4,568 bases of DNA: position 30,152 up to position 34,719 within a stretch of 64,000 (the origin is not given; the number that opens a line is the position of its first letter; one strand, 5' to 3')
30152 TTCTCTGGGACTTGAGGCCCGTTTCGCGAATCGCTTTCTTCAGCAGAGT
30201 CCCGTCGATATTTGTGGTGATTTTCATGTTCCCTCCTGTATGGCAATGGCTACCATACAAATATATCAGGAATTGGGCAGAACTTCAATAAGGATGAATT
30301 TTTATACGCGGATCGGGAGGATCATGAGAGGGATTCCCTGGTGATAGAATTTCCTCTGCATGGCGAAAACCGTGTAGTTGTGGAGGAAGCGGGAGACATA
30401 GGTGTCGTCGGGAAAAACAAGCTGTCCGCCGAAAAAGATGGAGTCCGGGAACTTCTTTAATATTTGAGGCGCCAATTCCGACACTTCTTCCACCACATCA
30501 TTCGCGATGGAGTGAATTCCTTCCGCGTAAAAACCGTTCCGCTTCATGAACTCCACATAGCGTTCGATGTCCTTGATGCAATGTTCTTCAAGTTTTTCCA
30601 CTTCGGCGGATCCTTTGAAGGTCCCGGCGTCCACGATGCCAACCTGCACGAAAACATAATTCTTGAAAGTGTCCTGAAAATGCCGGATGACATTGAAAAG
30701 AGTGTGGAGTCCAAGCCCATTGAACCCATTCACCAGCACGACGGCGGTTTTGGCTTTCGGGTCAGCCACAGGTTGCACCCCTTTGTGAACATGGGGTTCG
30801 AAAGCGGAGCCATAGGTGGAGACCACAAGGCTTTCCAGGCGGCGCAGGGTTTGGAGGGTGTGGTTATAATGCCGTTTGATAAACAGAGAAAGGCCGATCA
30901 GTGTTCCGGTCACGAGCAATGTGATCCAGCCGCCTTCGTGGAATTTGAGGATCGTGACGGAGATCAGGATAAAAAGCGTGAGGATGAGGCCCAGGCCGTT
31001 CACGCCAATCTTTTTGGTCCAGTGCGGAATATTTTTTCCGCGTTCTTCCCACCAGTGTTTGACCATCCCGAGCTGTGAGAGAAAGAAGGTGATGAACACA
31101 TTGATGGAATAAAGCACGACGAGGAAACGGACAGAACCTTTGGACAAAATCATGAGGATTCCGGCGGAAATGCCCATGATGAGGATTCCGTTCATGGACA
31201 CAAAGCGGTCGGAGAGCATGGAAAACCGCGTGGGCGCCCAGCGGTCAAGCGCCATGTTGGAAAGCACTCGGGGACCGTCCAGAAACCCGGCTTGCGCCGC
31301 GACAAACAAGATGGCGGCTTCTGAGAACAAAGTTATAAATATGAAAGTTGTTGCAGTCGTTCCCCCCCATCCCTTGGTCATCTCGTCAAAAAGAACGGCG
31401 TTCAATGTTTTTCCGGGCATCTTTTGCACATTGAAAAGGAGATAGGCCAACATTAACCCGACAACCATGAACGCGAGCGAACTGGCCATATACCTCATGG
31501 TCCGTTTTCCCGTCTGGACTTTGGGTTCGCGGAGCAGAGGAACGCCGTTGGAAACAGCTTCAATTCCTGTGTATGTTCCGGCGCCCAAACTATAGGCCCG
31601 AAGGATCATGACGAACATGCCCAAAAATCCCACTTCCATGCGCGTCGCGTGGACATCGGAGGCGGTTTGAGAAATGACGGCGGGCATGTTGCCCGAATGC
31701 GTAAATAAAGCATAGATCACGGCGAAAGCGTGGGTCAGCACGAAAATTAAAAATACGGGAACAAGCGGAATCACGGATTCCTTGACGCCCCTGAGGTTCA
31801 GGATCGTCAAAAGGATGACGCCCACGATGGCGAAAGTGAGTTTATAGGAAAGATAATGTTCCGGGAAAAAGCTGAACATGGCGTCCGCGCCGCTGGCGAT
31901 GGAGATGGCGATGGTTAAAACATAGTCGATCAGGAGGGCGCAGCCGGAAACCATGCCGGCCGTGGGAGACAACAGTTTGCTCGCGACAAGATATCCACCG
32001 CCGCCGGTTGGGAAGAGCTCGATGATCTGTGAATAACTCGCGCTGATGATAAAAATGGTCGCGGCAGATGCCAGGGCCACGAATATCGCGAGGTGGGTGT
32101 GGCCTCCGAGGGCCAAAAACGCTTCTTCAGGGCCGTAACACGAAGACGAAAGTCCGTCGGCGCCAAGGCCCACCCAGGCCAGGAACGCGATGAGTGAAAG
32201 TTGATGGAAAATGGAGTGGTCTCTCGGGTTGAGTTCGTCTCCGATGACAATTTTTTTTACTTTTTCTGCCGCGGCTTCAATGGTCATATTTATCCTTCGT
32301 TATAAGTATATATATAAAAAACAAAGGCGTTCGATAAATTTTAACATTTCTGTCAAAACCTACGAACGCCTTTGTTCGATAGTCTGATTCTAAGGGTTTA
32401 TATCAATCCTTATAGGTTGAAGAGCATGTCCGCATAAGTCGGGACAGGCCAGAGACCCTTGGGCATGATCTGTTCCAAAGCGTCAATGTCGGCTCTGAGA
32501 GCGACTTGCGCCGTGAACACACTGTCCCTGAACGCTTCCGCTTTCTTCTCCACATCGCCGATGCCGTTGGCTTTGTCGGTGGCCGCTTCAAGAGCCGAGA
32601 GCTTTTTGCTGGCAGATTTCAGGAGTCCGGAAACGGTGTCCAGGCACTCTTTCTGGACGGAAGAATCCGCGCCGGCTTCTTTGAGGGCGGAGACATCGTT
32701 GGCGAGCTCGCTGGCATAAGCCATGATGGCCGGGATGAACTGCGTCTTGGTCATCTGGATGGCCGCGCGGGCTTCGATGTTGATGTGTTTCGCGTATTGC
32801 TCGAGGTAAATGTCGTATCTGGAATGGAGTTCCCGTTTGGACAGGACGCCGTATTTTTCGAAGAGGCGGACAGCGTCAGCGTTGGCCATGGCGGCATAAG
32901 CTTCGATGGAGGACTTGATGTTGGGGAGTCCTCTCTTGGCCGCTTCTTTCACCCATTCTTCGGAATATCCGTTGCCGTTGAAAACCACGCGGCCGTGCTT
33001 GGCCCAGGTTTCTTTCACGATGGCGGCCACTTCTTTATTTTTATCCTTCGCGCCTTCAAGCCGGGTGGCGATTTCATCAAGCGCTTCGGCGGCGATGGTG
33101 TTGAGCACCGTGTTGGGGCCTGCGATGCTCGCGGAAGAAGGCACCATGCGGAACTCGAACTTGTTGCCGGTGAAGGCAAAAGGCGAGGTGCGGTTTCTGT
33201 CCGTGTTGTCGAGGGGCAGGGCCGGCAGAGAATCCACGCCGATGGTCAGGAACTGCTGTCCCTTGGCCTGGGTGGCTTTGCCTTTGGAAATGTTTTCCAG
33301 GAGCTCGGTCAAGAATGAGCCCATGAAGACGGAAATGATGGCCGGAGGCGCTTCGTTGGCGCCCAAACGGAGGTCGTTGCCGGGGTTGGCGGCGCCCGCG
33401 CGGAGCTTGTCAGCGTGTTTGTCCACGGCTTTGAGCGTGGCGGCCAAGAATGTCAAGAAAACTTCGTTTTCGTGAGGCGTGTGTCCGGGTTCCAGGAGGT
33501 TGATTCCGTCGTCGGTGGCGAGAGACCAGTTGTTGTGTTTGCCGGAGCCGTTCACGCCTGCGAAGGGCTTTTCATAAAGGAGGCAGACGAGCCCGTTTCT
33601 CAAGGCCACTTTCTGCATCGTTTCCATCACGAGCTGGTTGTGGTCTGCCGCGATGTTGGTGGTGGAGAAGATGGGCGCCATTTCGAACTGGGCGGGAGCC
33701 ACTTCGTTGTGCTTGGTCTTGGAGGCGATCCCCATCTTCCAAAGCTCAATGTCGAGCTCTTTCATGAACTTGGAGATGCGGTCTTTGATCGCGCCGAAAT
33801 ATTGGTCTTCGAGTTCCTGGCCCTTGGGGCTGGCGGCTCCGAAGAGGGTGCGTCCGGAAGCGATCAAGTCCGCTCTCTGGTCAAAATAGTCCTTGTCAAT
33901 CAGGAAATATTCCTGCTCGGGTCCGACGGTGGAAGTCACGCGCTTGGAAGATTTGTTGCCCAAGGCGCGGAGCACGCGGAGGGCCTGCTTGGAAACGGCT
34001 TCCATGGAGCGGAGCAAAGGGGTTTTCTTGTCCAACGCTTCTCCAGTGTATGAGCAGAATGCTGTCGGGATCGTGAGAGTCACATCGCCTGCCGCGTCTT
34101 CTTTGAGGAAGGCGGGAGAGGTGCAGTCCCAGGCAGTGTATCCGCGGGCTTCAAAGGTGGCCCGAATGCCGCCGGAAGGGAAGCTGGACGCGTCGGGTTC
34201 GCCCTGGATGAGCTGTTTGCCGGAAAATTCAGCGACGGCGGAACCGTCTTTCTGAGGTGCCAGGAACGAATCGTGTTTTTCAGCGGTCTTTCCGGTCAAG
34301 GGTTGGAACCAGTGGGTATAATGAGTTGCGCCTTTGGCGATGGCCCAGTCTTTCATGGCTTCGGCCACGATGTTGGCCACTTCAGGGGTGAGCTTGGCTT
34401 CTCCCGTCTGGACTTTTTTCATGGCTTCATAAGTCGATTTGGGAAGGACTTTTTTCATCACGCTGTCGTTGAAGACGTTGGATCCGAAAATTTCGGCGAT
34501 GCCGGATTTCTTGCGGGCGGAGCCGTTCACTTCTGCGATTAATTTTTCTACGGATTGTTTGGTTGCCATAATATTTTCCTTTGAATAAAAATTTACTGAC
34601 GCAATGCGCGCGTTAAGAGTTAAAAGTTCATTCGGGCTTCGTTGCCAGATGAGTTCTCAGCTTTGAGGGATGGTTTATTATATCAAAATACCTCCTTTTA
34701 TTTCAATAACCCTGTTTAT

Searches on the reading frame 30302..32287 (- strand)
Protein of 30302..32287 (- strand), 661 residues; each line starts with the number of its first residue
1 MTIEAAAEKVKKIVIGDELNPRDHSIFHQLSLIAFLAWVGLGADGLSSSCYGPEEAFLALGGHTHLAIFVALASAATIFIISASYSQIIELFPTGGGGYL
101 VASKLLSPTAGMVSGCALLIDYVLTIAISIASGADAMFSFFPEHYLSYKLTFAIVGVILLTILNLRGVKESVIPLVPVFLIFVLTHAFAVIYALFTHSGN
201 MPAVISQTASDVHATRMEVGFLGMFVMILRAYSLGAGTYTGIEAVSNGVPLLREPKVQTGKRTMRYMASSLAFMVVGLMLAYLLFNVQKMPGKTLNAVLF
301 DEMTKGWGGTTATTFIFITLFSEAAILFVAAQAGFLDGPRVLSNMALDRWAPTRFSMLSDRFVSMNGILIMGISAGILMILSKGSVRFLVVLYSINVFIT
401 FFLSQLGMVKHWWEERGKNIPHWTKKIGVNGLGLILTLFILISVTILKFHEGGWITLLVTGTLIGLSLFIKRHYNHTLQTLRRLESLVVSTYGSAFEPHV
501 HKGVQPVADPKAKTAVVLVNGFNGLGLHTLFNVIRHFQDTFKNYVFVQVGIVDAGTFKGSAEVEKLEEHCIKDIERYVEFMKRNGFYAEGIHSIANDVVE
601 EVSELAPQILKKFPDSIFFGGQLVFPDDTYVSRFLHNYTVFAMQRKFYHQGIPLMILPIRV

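Call 68: search_protein_families(library=pfam, proteins=[window:30302-32287:-], max_evalue=0.00001)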
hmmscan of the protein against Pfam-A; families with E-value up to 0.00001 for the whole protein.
window:30302-32287:- (661 aa): 2 families
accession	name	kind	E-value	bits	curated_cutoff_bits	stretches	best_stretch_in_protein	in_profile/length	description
PF13520.12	AA_permease_2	-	8.8e-22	78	27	1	62-444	26-404/427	Amino acid permease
PF00324.27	AA_permease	-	1.5e-11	44.2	24.6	1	61-449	26-421/470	Amino acid permease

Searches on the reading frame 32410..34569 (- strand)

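Call 68: search_protein_families(library=pfam, proteins=[window:32410-34569:-], max_evalue=0.00001)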
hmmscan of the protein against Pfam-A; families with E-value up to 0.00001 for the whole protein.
window:32410-34569:- (719 aa): 3 families
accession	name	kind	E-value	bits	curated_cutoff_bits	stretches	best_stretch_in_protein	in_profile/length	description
PF12437.13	GSIII_N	-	5.6e-79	263.8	25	1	25-188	2-160/160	Glutamine synthetase type III N terminal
PF18318.6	Gln-synt_C-ter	-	1.5e-42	144.5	22.7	1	514-630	2-118/118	Glutamine synthetase C-terminal domain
PF00120.29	Gln-synt_C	-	6.2e-22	78.6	24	1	202-382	11-188/344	Glutamine synthetase, catalytic domain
